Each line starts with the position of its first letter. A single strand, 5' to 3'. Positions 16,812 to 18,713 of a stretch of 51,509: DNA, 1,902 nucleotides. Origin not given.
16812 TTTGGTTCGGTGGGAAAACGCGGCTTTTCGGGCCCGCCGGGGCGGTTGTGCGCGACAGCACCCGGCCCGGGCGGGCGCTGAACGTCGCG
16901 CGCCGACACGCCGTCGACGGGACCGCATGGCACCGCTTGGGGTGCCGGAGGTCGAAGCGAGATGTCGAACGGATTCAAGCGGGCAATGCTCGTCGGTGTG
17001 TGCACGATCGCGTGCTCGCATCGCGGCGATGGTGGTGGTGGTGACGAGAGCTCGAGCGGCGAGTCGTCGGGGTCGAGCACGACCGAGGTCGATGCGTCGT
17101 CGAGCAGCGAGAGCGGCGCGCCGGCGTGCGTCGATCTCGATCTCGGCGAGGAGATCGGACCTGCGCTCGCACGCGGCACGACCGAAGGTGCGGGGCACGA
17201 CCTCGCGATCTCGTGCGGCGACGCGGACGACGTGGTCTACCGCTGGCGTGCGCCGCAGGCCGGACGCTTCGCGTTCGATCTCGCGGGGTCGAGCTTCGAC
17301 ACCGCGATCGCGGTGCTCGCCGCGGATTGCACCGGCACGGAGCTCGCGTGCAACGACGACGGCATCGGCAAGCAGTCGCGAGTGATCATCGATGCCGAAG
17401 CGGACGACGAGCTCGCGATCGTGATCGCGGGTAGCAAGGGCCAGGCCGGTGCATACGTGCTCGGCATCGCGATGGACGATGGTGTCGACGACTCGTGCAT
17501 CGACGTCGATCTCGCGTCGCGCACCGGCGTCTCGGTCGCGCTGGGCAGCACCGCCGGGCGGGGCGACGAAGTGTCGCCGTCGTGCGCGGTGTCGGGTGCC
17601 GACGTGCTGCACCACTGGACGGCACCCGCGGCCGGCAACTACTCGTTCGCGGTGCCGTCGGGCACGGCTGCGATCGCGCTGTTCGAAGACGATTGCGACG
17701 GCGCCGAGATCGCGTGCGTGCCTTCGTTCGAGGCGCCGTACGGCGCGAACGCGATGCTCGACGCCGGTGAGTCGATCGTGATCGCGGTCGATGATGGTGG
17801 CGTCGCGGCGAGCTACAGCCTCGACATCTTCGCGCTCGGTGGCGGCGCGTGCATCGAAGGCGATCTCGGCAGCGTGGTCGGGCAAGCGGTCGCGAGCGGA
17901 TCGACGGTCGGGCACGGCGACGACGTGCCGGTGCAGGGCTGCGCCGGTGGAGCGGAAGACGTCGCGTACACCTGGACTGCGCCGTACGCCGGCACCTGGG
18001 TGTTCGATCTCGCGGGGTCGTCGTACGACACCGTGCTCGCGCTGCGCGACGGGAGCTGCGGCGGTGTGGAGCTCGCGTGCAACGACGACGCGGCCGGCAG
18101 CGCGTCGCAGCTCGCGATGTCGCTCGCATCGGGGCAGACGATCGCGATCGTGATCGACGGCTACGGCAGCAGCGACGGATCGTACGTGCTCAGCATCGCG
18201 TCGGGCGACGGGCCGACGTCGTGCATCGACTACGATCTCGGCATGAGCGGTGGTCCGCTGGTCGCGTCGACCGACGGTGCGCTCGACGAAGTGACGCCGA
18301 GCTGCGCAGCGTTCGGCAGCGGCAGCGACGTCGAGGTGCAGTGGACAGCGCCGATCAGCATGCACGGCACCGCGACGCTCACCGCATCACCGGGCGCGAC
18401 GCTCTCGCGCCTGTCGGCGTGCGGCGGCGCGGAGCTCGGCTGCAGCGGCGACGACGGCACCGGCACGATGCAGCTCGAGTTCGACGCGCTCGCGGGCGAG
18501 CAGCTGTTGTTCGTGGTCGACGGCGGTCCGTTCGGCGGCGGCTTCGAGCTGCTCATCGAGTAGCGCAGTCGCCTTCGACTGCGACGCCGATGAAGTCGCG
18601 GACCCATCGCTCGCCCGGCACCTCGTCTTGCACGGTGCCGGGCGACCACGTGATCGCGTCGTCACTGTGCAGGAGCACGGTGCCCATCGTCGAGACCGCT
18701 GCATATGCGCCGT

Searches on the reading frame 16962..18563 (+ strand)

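Call 61: search_protein_families(library=pfam, proteins=[window:16962-18563:+], max_evalue=0.00001)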
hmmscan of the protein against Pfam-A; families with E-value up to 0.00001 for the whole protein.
window:16962-18563:+ (533 aa): 1 family
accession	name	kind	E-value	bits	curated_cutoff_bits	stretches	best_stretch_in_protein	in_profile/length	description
PF23759.1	GBD_T9SS_assoc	-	2.3e-11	44.4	27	0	179-255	10-85/116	Galactose binding domain-like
